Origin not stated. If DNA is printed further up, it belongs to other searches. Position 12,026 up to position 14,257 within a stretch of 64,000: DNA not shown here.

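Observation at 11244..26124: Dense array of PhyH-family Fe(II)/2OG dioxygenase paralogs (12 genes and 14 domains here, plus one more gene at 41647-42570)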

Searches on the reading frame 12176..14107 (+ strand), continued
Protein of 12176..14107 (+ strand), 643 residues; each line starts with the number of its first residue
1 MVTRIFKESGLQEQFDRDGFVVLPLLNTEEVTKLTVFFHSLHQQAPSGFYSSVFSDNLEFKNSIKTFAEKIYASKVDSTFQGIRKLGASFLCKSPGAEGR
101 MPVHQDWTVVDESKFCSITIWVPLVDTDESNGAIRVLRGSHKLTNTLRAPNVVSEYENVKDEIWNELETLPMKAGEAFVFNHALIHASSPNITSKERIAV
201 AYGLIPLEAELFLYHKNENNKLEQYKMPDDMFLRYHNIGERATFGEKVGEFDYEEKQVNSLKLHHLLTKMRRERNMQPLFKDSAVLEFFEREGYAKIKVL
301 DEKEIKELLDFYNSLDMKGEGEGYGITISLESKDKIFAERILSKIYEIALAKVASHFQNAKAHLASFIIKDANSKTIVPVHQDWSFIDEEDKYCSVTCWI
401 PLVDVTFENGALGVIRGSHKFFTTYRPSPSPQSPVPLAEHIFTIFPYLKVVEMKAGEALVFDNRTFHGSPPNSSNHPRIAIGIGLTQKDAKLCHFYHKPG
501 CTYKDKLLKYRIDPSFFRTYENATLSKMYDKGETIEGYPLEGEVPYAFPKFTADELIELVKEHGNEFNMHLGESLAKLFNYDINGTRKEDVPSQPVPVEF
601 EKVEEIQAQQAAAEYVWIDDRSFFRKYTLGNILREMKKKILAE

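Call 18: find_related_loci(query=A1, collection=genome_contigs, flank=10000)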
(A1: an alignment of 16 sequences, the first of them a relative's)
Query A1 (643 aa) in genome_contigs; peptide patterns used: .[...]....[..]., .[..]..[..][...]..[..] (x = any residue, [..] = any of these).
314 stretches matched a pattern; 209 encode a relative of the query (tblastn E <= 1e-3); the best 80 are kept; 80 distinct loci.
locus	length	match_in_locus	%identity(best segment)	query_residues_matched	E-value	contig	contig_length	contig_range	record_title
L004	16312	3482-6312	65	1-643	0e+0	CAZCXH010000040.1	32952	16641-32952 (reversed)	MAG TPA_asm: uncultured Chitinophagaceae bacterium isolate SRP173033_co3_70 genome assembly, contig: NODE_1417_length_32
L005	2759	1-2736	68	4-641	0e+0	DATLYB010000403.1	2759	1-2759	MAG TPA_asm: Chitinophagales bacterium isolate SMAG_U13261 k141_392102, whole genome shotgun sequence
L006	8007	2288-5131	61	1-642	0e+0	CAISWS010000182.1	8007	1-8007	MAG: uncultured Bacteroidetes bacterium isolate AM3_bin-0905 genome assembly, contig: bin-0905:182/527, whole genome sho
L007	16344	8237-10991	59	1-642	0e+0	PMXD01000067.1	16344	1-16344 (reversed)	MAG: Bacteroidetes bacterium isolate bog_950 73.20110700_S3M.57_contig_12241, whole genome shotgun sequence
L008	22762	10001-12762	51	1-642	0e+0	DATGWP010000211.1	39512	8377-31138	MAG TPA_asm: Chitinophagales bacterium isolate SMAG_U10585 k141_47213, whole genome shotgun sequence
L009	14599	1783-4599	52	1-640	0e+0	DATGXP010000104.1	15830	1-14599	MAG TPA_asm: Chitinophagales bacterium isolate SMAG_U10612 k141_412310, whole genome shotgun sequence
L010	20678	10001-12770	53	1-641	0e+0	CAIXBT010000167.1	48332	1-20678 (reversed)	MAG: uncultured Bacteroidetes bacterium isolate Umea_bin-04588 genome assembly, contig: bin-04588:167/430, whole genome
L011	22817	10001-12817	50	1-642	0e+0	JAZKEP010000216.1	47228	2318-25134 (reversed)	MAG: Bacteroidota bacterium isolate DC_HB_02_SPN181219-bin040_1 DCHB02SPN_B040_1_000000000216, whole genome shotgun sequ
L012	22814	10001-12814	51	1-640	0e+0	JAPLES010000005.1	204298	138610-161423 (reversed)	MAG: Bacteroidetes bacterium isolate LacPavin_0818_WC40_MAG_40_11 LacPavin_0818_WC40_scaffold_141646, whole genome shotg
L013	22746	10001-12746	50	2-643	0e+0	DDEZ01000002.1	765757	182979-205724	MAG TPA_asm: Bacteroidetes bacterium UBA1941 UBA1941_contig_1726, whole genome shotgun sequence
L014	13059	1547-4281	51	1-640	0e+0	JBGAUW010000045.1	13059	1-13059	MAG: Chitinophagales bacterium isolate MAG_MBR_H10.09 MBRH10-9_opera_contig_14680, whole genome shotgun sequence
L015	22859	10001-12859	50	1-642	0e+0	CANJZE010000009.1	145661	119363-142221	MAG: Bacteroidetes bacterium isolate RH-26jul17-168 genome assembly, contig: RH-26jul17-C202, whole genome shotgun seque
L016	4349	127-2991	49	2-640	0e+0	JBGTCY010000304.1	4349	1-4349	MAG: Chitinophagales bacterium isolate JTS-RE130 k141_10387841, whole genome shotgun sequence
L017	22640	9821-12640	49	1-642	0e+0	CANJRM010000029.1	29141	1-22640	MAG: Bacteroidetes bacterium isolate RH-23may17-600 genome assembly, contig: RH-23may17-C11324, whole genome shotgun seq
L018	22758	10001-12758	48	1-642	0e+0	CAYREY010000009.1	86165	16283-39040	MAG TPA_asm: uncultured Chitinophaga sp. isolate SRP285395_co1_464 genome assembly, contig: NODE_275_length_86165_cov_21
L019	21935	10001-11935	48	1-640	0e+0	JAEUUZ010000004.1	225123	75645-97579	MAG: Chitinophagales bacterium isolate new MAG-368 k141_1994736, whole genome shotgun sequence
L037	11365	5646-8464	46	3-640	0e+0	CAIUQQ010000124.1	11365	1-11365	MAG: uncultured Bacteroidetes bacterium isolate Ja1-D2_bin-1996 genome assembly, contig: bin-1996:124/414, whole genome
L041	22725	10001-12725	44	5-640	0e+0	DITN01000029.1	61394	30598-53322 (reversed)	MAG TPA_asm: Bacteroidetes bacterium UBA6183 UBA6183_contig_110774, whole genome shotgun sequence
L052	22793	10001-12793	43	5-640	1e-175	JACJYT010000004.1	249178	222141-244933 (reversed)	MAG: Chitinophagales bacterium isolate HK-STAS-BACT-45 HK-STAS-BACT-45_4, whole genome shotgun sequence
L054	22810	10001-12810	44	5-640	2e-180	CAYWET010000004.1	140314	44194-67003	MAG TPA_asm: uncultured Chryseobacterium sp. isolate SRP334346_co1_109 genome assembly, contig: NODE_162_length_140314_c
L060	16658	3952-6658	40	1-640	4e-168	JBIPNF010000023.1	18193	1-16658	MAG: Flavobacterium sp. isolate ME2018-04-20_3300034022_group8_bin104 Rohwer_bin910_scaffold_1525_c1, whole genome shotg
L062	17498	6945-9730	43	2-640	5e-177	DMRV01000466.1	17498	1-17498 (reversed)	MAG TPA_asm: Flavobacteriales bacterium isolate UBA10329 contig_35555, whole genome shotgun sequence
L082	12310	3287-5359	38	2-640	6e-142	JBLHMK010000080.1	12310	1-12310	MAG: Flavobacteriaceae bacterium isolate 3300057242_76 Ga0535639_0006581, whole genome shotgun sequence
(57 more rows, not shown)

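Call 22: search_solved_structures(query=A1, max_evalue=1)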
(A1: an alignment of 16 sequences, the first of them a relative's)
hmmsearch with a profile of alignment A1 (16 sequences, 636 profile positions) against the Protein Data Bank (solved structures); distinct sequences matched with E-value up to 1: 41.
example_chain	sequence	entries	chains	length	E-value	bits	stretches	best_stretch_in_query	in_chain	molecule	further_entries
5epa_A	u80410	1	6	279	2.1e-11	46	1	284-490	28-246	SnoK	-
9c9n_A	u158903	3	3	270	3.3e-10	42.1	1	82-201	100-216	Fe/2-OG dependent dioxygenase MysH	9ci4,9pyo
9pze_A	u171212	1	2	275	3.5e-10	42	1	82-201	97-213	Fe/2-OG dependent dioxygenase MysH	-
2opw_A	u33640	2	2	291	1.1e-09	40.4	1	364-430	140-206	PHYHD1 protein | Phytanoyl-CoA dioxygenase domain-containing protein 1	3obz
2a1x_A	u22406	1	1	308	9.8e-09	37.2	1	91-227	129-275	Phytanoyl-CoA dioxygenase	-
6zyk_A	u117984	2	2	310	1.1e-06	30.4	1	97-200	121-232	Monooxygenase | Uncharacterized protein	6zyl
5ep9_A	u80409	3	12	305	1.5e-06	30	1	378-480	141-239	SnoN,Epimerase SnoN | SnoN,SnoN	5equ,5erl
2rdn_A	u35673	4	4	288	1.6e-05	26.6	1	376-478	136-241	1-deoxypentalenic acid 11-beta hydroxylase; Fe(II)/alpha-ketoglutarate dependent hydroxyla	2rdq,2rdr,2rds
3emr_A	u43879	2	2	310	3e-05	25.7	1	11-158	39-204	EctD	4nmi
8zyb_E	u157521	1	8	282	0.00011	23.8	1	120-145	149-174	DhiD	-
2fct_A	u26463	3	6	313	0.0002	23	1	170-200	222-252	syringomycin biosynthesis enzyme 2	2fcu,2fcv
3gja_A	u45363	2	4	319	0.00028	22.5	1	117-153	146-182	CytC3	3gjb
4xab_A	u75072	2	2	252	0.00044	21.8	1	366-490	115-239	EvdO2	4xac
7fcb_C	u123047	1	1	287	0.00096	20.7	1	70-197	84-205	2-oxoglutarate/Fe(II)-dependent dioxygenase SptF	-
5nch_A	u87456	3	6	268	0.0011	20.5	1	104-203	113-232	Leucine hydroxylase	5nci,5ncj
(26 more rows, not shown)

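Call 34: search_protein_families(library=pfam, proteins=[L082:9296-10201:+, L011:5363-8602:-, L052:6218-7036:-, L060:8759-9751:+, L062:4051-4551:+, L007:6130-7041:+, L054:6707-7342:+, L037:224-1201:+, L019:2331-3074:+], max_evalue=0.01)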
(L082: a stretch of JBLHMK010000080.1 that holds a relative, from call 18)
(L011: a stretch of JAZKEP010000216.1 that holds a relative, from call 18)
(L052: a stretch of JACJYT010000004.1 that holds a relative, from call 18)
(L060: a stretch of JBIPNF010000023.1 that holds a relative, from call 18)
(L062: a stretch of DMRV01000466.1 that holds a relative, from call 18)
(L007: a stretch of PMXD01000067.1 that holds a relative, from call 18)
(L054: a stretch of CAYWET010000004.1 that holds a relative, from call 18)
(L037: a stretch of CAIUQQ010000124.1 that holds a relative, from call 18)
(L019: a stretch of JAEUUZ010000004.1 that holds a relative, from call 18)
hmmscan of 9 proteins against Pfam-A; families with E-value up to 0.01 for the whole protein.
L082:9296-10201:+ (301 aa): 11 families
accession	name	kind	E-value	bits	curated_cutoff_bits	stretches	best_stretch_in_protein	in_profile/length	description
PF08241.18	Methyltransf_11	-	2.2e-15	57.5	21.2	1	72-172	1-95/95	Methyltransferase domain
PF13649.12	Methyltransf_25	-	1.4e-14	55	27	1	71-168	1-97/97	Methyltransferase domain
PF02353.26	CMAS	-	2.2e-14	53.9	27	1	57-176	52-168/273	Mycolic acid cyclopropane synthetase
PF13489.12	Methyltransf_23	-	3.8e-14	53.2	27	1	45-179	2-123/164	Methyltransferase domain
PF13847.12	Methyltransf_31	-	2.4e-13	50.4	27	1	66-178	2-114/145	Methyltransferase domain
PF08242.18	Methyltransf_12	-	6.8e-12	46.4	30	1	72-170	1-98/98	Methyltransferase domain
PF01209.24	Ubie_methyltran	-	2.5e-06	27.5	20.1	1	25-174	9-153/233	ubiE/COQ5 methyltransferase family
PF01135.25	PCMT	-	0.002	18.4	20.3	1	44-125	50-132/210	Protein-L-isoaspartate(D-aspartate) O-methyltransferase (PCMT)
PF05175.20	MTS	-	0.002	18.2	23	1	60-142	24-103/170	Methyltransferase small domain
PF07021.18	MetW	-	0.0053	16.8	21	1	65-143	11-81/193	Methionine biosynthesis protein MetW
PF08704.16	GCD14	-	0.006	16.7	26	0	60-165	33-136/247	tRNA methyltransferase complex GCD14 subunit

L011:5363-8602:- (1079 aa): 3 families
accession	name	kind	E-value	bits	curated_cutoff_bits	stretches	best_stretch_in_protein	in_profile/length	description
PF01040.23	UbiA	-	1.9e-12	47.5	34.2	1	31-267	6-234/250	UbiA prenyltransferase family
PF04488.21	Gly_transf_sug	-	2.3e-06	28.6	23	1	892-924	52-84/93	Glycosyltransferase sugar-binding region containing DXD motif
PF05704.18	Caps_synth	-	6.7e-06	26.1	24.5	1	887-924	104-141/278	Capsular polysaccharide synthesis protein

L052:6218-7036:- (272 aa): 0 families

L060:8759-9751:+ (330 aa): 2 families
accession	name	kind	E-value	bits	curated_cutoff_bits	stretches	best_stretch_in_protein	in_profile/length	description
PF00657.28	Lipase_GDSL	-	0.0028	18.3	23.6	0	91-156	1-83/208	GDSL-like Lipase/Acylhydrolase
PF13472.12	Lipase_GDSL_2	-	0.0051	17.8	32.9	0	94-157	2-70/178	GDSL-like Lipase/Acylhydrolase family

L062:4051-4551:+ (166 aa): 0 families

L007:6130-7041:+ (303 aa): 1 family
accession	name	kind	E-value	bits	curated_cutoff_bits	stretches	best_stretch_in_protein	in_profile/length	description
PF01501.26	Glyco_transf_8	-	5.4e-05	23.3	24.3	1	45-158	51-166/253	Glycosyl transferase family 8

L054:6707-7342:+ (211 aa): 3 families
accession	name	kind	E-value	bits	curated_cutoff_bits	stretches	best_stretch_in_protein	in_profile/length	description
PF13302.13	Acetyltransf_3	-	5.9e-08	33.9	25.4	1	10-142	4-138/138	Acetyltransferase (GNAT) domain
PF13420.13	Acetyltransf_4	-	0.00018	22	24.3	1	19-147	10-140/155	Acetyltransferase (GNAT) domain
PF13523.12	Acetyltransf_8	-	0.00021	21.4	27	1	16-144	4-140/145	Acetyltransferase (GNAT) domain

L037:224-1201:+ (325 aa): 2 families
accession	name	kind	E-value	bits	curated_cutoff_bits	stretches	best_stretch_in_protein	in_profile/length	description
PF08541.16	ACP_syn_III_C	-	4.7e-19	68.8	26.6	1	239-312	12-88/90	3-Oxoacyl-[acyl-carrier-protein (ACP)] synthase III C terminal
PF08545.16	ACP_syn_III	-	1.2e-12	47.9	24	1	114-191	1-79/80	3-Oxoacyl-[acyl-carrier-protein (ACP)] synthase III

L019:2331-3074:+ (247 aa): 5 families
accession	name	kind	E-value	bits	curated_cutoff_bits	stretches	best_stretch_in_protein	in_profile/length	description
PF13561.12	adh_short_C2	-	1.7e-66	224.6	27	1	15-243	6-233/236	Enoyl-(Acyl carrier protein) reductase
PF00106.31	adh_short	-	1.6e-58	197.9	26.6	1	6-198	1-192/195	short chain dehydrogenase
PF08659.16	KR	-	2.1e-19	70.6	22.6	1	9-160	4-154/180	KR domain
PF23441.1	SDR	-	4.9e-06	26.6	27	1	7-238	9-248/258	SDR-like rossmann domain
PF01370.27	Epimerase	-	0.0011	18.8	20.9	1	8-128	1-105/240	NAD dependent epimerase/dehydratase family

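Call 37: search_protein_families(library=ncbifam, proteins=[L008:15827-16927:-, L008:14590-15873:-, L041:17573-18736:+, L082:9296-10201:+, L002:13868-14884:+], max_evalue=0.001)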
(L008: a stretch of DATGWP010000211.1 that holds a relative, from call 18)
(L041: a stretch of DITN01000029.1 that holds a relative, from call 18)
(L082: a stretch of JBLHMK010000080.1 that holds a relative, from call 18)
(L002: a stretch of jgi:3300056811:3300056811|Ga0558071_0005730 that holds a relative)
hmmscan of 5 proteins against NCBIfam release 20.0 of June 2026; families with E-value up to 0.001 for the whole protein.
L008:15827-16927:- (366 aa): 0 families

L008:14590-15873:- (427 aa): 0 families

L041:17573-18736:+ (387 aa): 8 families
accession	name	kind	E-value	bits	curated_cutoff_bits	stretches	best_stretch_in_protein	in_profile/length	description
NF009516.0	PRK12875.1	equivalog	3.8e-13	49.2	205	1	65-253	70-249/292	prenyltransferase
NF010119.0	PRK13595.1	equivalog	1.4e-11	44.5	248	1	40-251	39-243/292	prenyltransferase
NF009513.0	PRK12872.1-3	equivalog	8.2e-10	38.7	288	1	48-268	53-265/293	prenyltransferase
NF005742.0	PRK07566.1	equivalog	6.5e-06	25.5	313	1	63-262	80-276/315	chlorophyll synthase ChlG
NF009523.0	PRK12884.1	equivalog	2.2e-05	23.8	269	1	50-273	38-250/279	prenyltransferase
NF010117.0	PRK13591.1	equivalog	2.3e-05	23.6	238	1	181-263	186-267/307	prenyltransferase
NF004751.0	PRK06080.1-3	equivalog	0.00017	21.3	264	0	196-269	192-264/296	1,4-dihydroxy-2-naphthoate polyprenyltransferase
NF009521.0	PRK12882.1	equivalog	0.00048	19.4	296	0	62-270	52-250/280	geranylgeranylglycerol-phosphate geranylgeranyltransferase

L082:9296-10201:+ (301 aa): 27 families (the best 25 are shown)
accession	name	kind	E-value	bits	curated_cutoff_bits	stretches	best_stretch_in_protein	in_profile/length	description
NF040703.1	cyclopro_CfaB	exception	3.5e-15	55.7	650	1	56-170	148-261/393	C17 cyclopropane fatty acid synthase CfaB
NF008686.0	PRK11705.1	equivalog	1.6e-14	53.8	400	1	56-174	156-267/383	cyclopropane fatty acyl phospholipid synthase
NF043040.1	corrin_prot_MT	hypoth_equivalog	1.6e-12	47.3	180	1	52-174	27-149/216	corrinoid protein-associated methyltransferase CpaM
NF041675.1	sarc_dimgly_tmase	equivalog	6.6e-12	45.9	550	1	20-191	16-189/278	sarcosine/dimethylglycine N-methyltransferase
NF053839.1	CPFASynBruc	equivalog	1.2e-10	40.9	600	1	63-227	170-325/410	cyclopropane fatty acid synthase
NF045667.1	MTase_DVU1556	equivalog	1.7e-09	37.5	155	1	58-223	13-164/213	DVU_1556 family methyltransferase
TIGR01983.1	UbiG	equivalog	1.7e-09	37.3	102.95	1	62-175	45-154/228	bifunctional 2-polyprenyl-6-hydroxyphenol methylase/3-demethylubiquinol 3-O-methyltransferase UbiG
NF001240.0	PRK00216.1-1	equivalog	3.1e-09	36.3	378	1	22-177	22-173/251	bifunctional demethylmenaquinone methyltransferase/2-methoxy-6-polyprenyl-1,4-benzoquinol methylase UbiE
NF045649.1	2X_seleno_MduS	exception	9.9e-09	34.6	380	1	45-170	19-145/338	methyltransferase domain-containing selenoprotein MduS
TIGR02021.1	BchM-ChlM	equivalog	6.5e-08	32.3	158.9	1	50-151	39-132/218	magnesium protoporphyrin IX methyltransferase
NF041537.1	ArsM_AhpD_UU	exception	1.1e-07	31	510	1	65-175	74-183/345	arsenite methyltransferase/AhpD domain selenoprotein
NF041536.1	ArsM_DUF2284_UU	exception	1.2e-07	30.5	575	1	65-176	74-184/459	arsenite methyltransferase/DUF2284 domain selenoprotein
NF008264.0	PRK11036.1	equivalog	1.9e-07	30.8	366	1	39-172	17-147/261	tRNA uridine 5-oxyacetic acid(34) methyltransferase CmoM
NF001243.0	PRK00216.1-4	equivalog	9.9e-07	28.3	235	1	22-170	6-149/237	demethylmenaquinone methyltransferase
NF045882.1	PLipidMtase_Leg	equivalog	2.7e-06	27.3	390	1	25-146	6-117/207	phospholipid N-methyltransferase PmtA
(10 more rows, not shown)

L002:13868-14884:+ (338 aa): 10 families
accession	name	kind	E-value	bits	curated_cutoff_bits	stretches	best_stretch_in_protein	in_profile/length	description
NF040723.1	UDP-GlcNAcDh_Arch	equivalog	1.3e-41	143.1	450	1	6-327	1-300/302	UDP-N-acetylglucosamine 3-dehydrogenase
TIGR04380.1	myo_inos_iolG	equivalog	3.1e-31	108.5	355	1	5-330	1-325/330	inositol 2-dehydrogenase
NF008607.0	PRK11579.1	subfamily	1.8e-26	93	330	1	3-154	2-151/346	oxidoreductase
NF041392.1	XylDh_Gfo6_Halo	equivalog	2.2e-17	62.9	350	1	4-264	15-296/350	D-xylose 1-dehydrogenase Gfo6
NF058563.1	BT_2159_fam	equivalog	9.7e-16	57.7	650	1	6-159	1-154/350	disaccharide 3-dehydrogenase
NF052679.1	InsChiInosDhIolG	equivalog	1e-15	57.6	540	1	6-218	3-223/343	bifunctional inositol 2-dehydrogenase/D-chiro-inositol 1-dehydrogenase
NF007574.0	PRK10206.1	equivalog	1.2e-15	57.4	352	1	6-269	3-275/345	oxidoreductase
NF058561.1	BT_2158_fam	equivalog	1.7e-15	56.6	750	1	3-153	33-182/487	glycoside 3-dehydrogenase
NF052479.1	LevoglcsnDh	equivalog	5.8e-15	54.9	650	1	34-154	40-160/386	levoglucosan dehydrogenase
NF003995.0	PRK05472.2-4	subfamily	7.9e-05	22.3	126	1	4-86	82-164/213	redox-sensing transcriptional repressor Rex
